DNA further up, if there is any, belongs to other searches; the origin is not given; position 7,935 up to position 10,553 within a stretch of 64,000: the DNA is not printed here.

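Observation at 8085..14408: Orphan four-gene isoprenoid-type operon with no canonical scaffold-forming enzyme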

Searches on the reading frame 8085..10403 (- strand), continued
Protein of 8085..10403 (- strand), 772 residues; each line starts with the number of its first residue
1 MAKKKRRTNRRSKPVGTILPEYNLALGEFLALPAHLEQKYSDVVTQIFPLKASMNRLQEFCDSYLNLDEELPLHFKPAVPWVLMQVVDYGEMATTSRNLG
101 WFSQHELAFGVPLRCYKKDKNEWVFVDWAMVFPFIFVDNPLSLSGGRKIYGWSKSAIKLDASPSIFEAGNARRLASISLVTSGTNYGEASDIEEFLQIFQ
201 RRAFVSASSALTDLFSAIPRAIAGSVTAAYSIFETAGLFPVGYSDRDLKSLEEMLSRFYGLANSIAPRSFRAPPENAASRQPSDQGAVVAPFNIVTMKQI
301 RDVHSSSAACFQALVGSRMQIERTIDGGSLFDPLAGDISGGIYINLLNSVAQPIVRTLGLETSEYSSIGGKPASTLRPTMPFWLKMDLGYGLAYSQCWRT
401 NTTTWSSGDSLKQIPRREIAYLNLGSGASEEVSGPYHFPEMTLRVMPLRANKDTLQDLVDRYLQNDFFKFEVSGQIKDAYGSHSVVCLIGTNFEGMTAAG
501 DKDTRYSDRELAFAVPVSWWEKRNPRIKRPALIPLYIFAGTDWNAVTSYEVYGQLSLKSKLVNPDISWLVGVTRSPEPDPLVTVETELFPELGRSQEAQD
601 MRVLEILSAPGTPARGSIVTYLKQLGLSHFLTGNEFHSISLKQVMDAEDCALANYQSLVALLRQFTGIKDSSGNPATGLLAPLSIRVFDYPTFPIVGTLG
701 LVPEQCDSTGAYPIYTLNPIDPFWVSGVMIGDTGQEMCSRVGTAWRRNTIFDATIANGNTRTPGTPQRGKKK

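Call 33: find_related_loci(query=A1, collection=genome_contigs, flank=10000)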
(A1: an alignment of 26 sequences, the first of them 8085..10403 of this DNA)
Query A1 (772 aa) in genome_contigs; peptide patterns used: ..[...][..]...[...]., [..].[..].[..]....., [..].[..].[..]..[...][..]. (x = any residue, [..] = any of these).
57 stretches matched a pattern; 30 encode a relative of the query (tblastn E <= 1e-3); 28 distinct loci.
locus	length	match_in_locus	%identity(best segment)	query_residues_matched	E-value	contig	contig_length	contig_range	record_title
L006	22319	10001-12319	84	1-772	0e+0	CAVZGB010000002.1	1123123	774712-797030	MAG: uncultured delta proteobacterium isolate MFD05521.bin.1.220 genome assembly, contig: contig_13144, whole genome sho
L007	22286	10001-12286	81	1-762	0e+0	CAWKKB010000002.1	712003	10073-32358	MAG: uncultured delta proteobacterium isolate MFD00731.bin.2.133 genome assembly, contig: contig_2947, whole genome shot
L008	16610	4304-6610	79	1-771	0e+0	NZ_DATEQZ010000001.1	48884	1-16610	MAG: Candidatus Binatus sp. isolate SMAG_U9060 k141_911, whole genome shotgun sequence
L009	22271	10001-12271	77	1-757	0e+0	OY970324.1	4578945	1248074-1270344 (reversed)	MAG: uncultured delta proteobacterium isolate MFD05502.bin.1.132 genome assembly, chromosome: 1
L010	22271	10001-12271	77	1-757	0e+0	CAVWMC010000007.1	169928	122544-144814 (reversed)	MAG: uncultured delta proteobacterium isolate MFD04463.bin.1.288 genome assembly, contig: contig_34323, whole genome sho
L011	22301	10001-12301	75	1-767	0e+0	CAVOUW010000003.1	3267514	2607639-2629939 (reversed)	MAG: uncultured delta proteobacterium isolate MFD10064.bin.1.24 genome assembly, contig: contig_9770, whole genome shotg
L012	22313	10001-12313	74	1-772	0e+0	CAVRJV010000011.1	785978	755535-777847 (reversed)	MAG: uncultured delta proteobacterium isolate MFD05580.bin.2.15 genome assembly, contig: contig_48556, whole genome shot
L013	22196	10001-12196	74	19-751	0e+0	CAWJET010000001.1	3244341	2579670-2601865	MAG: uncultured delta proteobacterium isolate MFD09222.bin.1.22 genome assembly, contig: contig_37878, whole genome shot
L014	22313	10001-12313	74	1-772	0e+0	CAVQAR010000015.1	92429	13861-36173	MAG: uncultured delta proteobacterium isolate MFD09286.bin.2.47 genome assembly, contig: contig_37069, whole genome shot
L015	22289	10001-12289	67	1-764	0e+0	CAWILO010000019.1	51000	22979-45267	MAG: uncultured delta proteobacterium isolate MFD03346.bin.1.66 genome assembly, contig: contig_51631, whole genome shot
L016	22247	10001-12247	66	1-756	0e+0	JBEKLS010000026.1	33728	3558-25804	MAG: Candidatus Binatus sp. isolate SPRUCE 376 SPRUCE_376_26, whole genome shotgun sequence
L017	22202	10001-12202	66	19-756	0e+0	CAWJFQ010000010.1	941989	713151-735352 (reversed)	MAG: uncultured delta proteobacterium isolate MFD03399.bin.2.69 genome assembly, contig: contig_9200, whole genome shotg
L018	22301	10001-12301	86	1-767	0e+0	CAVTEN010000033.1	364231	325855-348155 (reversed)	MAG: uncultured delta proteobacterium isolate MFD00964.bin.2.270 genome assembly, contig: contig_60194, whole genome sho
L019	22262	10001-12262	78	1-756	0e+0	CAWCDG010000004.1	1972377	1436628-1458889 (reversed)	MAG: uncultured delta proteobacterium isolate MFD09286.bin.2.99 genome assembly, contig: contig_22845, whole genome shot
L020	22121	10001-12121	40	19-731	9e-157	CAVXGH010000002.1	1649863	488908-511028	MAG: uncultured delta proteobacterium isolate MFD05512.bin.1.184 genome assembly, contig: contig_15614, whole genome sho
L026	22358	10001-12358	31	28-747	5e-89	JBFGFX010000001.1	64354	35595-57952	MAG: Woeseiaceae bacterium isolate Mix_sand02.2020.12.G.53 k141_3079257_length_64354_cov_11.4128, whole genome shotgun s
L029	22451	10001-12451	29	32-741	2e-79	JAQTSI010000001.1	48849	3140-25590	MAG: Methylococcaceae bacterium isolate STB_183 NODE_1461_length_48849_cov_2.915377_Sandtown_B, whole genome shotgun seq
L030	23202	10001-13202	32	38-747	9e-78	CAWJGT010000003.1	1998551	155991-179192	MAG: uncultured Holophagales bacterium isolate MFD04935.bin.1.7 genome assembly, contig: contig_1947, whole genome shotg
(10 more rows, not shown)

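Call 39: search_solved_structures(query=A1, max_evalue=10, show_alignments=3)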
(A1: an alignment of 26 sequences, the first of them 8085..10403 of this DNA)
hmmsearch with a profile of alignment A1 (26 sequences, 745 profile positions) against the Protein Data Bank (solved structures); distinct sequences matched with E-value up to 10: 0.

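Call 41: search_protein_representatives(alignment_id=A1)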
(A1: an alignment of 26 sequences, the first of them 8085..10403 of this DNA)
Query: 26 sequences, 745 profile positions. Proteins with E-value up to 0.001 (for the whole library): 1965; up to 1e-10: 1164; up to 1e-30: 428. The best 150 are listed.
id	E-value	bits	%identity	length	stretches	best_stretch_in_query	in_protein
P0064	0.0e+00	1114.1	-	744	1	6-743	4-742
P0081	1.6e-266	902.8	-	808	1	3-743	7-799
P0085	4.7e-261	884.7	-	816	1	10-737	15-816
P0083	4.2e-256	868.3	-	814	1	8-738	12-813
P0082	2.2e-254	862.6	-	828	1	14-743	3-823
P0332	1.8e-249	846.3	-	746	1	4-737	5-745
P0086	7.3e-243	824.5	-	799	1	16-739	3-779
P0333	4.0e-239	812.1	-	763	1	21-739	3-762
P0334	3.9e-238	808.9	-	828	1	13-742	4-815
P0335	2.9e-235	799.4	-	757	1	12-741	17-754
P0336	3.9e-229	779.1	-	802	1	21-737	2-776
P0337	1.5e-223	760.6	-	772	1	14-737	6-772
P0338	1.1e-222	757.8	-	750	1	9-739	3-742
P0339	2.5e-220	750.0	-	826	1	17-740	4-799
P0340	7.6e-219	745.1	-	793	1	20-740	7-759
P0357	5.2e-157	540.7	-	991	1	35-741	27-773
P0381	5.8e-127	441.3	-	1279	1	38-741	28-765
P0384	4.4e-124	431.8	-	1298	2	277-738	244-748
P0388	1.3e-122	426.9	-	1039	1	17-738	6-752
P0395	2.3e-119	416.2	-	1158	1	20-740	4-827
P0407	3.6e-116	405.7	-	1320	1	39-743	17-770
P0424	1.5e-113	397.0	-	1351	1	20-738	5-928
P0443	8.4e-110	384.6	-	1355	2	36-740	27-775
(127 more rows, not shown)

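Call 43: search_protein_families(library=pfam, proteins=[P0381, P0384, P0407, P0424, P0443, P0357, P0388, P0395], max_evalue=0.001)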
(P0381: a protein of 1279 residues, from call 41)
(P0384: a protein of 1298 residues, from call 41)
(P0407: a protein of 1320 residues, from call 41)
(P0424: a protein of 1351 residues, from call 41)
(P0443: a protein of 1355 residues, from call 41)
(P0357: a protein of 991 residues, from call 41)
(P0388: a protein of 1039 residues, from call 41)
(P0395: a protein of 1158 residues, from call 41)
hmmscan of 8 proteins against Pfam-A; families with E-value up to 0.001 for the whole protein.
P0381 (1279 aa): 1 family
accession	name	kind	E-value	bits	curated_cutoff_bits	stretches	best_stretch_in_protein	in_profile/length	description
PF06314.16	ADC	-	1.8e-05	24.8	29.8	1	95-150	69-115/238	Acetoacetate decarboxylase (ADC)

P0384 (1298 aa): 1 family
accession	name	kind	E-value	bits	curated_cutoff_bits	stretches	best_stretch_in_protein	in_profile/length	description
PF06314.16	ADC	-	2.6e-05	24.3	29.8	1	68-144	49-111/238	Acetoacetate decarboxylase (ADC)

P0407 (1320 aa): 2 families
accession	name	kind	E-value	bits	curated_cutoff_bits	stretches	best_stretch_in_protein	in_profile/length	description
PF06314.16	ADC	-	1e-08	35.4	29.8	1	20-138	20-115/238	Acetoacetate decarboxylase (ADC)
PF01419.22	Jacalin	-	2.8e-06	28.2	22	1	1166-1244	16-100/136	Jacalin-like lectin domain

P0424 (1351 aa): 1 family
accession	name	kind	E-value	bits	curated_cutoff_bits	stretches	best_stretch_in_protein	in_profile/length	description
PF06314.16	ADC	-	5.5e-06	26.5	29.8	1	64-147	49-118/238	Acetoacetate decarboxylase (ADC)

P0443 (1355 aa): 1 family
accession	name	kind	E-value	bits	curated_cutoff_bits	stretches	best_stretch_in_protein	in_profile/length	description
PF06314.16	ADC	-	6.2e-07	29.6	29.8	1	45-151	32-115/238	Acetoacetate decarboxylase (ADC)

P0357 (991 aa): 0 families

P0388 (1039 aa): 1 family
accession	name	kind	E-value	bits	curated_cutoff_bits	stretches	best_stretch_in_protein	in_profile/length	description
PF06314.16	ADC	-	7.4e-07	29.4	29.8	1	45-143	34-109/238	Acetoacetate decarboxylase (ADC)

P0395 (1158 aa): 1 family
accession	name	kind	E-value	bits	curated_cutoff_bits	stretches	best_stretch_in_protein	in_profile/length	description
PF06314.16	ADC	-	6.6e-09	36.1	29.8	1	20-143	17-115/238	Acetoacetate decarboxylase (ADC)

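Call 51: search_protein_families(library=pfam, proteins=[L026:3342-5795:+, L026:12507-14771:+, L026:16285-17481:+, L030:14421-16862:+, L030:16618-19017:+, L030:20240-22882:+, L029:9941-13333:+, L003:8725-9594:+], max_evalue=0.01)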
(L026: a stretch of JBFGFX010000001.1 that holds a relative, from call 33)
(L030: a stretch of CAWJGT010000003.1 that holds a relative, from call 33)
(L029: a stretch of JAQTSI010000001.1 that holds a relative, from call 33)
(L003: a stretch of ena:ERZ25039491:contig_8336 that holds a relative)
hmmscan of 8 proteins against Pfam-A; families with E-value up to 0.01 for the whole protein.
L026:3342-5795:+ (817 aa): 2 families
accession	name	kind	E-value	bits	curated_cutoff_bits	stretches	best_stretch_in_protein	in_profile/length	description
PF00593.30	TonB_dep_Rec_b-barrel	-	8.1e-30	105.5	27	1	328-779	57-435/436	TonB dependent receptor-like, beta-barrel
PF07715.20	Plug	-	7e-13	49.5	23.9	1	72-180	2-107/107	TonB-dependent Receptor Plug Domain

L026:12507-14771:+ (754 aa): 4 families
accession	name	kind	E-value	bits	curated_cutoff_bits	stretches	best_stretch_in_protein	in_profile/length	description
PF13450.12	NAD_binding_8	-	3.1e-05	24.6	21.9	1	14-44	1-31/68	NAD(P)-binding Rossmann-like domain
PF01494.25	FAD_binding_3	-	6.2e-05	22.8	22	1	12-358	4-304/349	FAD binding domain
PF01266.30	DAO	-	0.00048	20.2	27.9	1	12-343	2-305/353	FAD dependent oxidoreductase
PF00890.30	FAD_binding_2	-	0.0022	17.7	20.4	1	12-41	2-31/414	FAD binding domain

L026:16285-17481:+ (398 aa): 1 family
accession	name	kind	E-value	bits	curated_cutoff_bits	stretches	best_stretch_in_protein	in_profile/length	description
PF06314.16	ADC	-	2.5e-11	44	29.8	1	99-165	67-127/238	Acetoacetate decarboxylase (ADC)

L030:14421-16862:+ (813 aa): 4 families
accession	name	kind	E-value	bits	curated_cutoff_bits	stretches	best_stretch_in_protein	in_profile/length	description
PF00012.26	HSP70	-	2e-119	399.9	20.6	2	305-733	102-504/599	Hsp70 protein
PF06723.19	MreB_Mbl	-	4.4e-16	59.1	27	1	230-594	4-316/327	MreB/Mbl protein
PF08841.16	DDR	-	0.0033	16.9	24.6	0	406-441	125-160/328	Diol dehydratase reactivase ATPase-like domain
PF02782.22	FGGY_C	-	0.0047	17.2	27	1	532-599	129-196/198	FGGY family of carbohydrate kinases, C-terminal domain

L030:16618-19017:+ (799 aa): 0 families

L030:20240-22882:+ (880 aa): 19 families
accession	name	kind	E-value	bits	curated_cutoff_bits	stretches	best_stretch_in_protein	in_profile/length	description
PF13374.12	TPR_10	-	4.6e-84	274.7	27.5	8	526-567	1-42/42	Tetratricopeptide repeat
PF13424.12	TPR_12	-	5.8e-71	235.1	30.1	7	652-727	2-77/77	Tetratricopeptide repeat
PF24885.1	TPR_NPHP3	-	1.4e-49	169.1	100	4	479-604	94-218/239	Nephrocystin-3 TPR domain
PF00069.31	Pkinase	-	1.6e-44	152.7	31.7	1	83-289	1-198/263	Protein kinase domain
PF07714.23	PK_Tyr_Ser-Thr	-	2e-31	109.7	23.1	1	85-306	3-221/258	Protein tyrosine and serine/threonine kinase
PF13176.12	TPR_7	-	1.8e-19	68.5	27.9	0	529-561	1-33/36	Tetratricopeptide repeat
PF07719.23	TPR_2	-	2.4e-19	68.2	27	2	570-599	2-31/34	Tetratricopeptide repeat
PF00515.34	TPR_1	-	2e-17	62.6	27.8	1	569-599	1-31/34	Tetratricopeptide repeat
PF17874.7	TPR_MalT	-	5.8e-15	55.8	45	2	660-847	8-187/336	MalT-like TPR region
PF13181.12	TPR_8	-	8.3e-15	54.1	25.7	0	655-682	3-30/34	Tetratricopeptide repeat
PF13432.12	TPR_16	-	3.5e-13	50.2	32.7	3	659-724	3-60/65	Tetratricopeptide repeat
PF13431.12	TPR_17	-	5e-10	39.3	24.4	0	649-673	9-33/34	Tetratricopeptide repeat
PF13428.12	TPR_14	-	9.6e-09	35.5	23.5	0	490-517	6-33/44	Tetratricopeptide repeat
PF07721.20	TPR_4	-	4.4e-08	33.4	27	0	656-678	4-26/26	Tetratricopeptide repeat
PF03109.22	ABC1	-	1.9e-06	27.6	22.9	1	159-234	144-219/244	ABC1 atypical kinase-like domain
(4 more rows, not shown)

L029:9941-13333:+ (1130 aa): 1 family
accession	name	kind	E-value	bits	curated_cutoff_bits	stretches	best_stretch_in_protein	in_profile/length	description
PF06314.16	ADC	-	2.9e-05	24.1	29.8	1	125-156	87-118/238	Acetoacetate decarboxylase (ADC)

L003:8725-9594:+ (289 aa): 1 family
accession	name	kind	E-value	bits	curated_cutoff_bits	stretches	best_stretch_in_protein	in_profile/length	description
PF06314.16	ADC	-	2e-05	24.7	29.8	1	75-136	60-118/238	Acetoacetate decarboxylase (ADC)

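Call 58: find_encoding_contigs(protein=P0395, flank=8000, max_places=2)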
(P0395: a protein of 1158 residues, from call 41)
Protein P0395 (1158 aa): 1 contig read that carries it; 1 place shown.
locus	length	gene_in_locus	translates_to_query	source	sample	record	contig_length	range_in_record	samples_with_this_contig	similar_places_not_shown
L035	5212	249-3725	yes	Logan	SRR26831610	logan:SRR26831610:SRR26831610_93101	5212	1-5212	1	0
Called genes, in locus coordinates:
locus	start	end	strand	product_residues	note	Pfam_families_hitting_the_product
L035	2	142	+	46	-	?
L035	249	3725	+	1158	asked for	PF06314:ADC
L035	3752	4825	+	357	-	PF03435:Sacchrp_dh_NADP, PF13460:NAD_binding_10 (weak)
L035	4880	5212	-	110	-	?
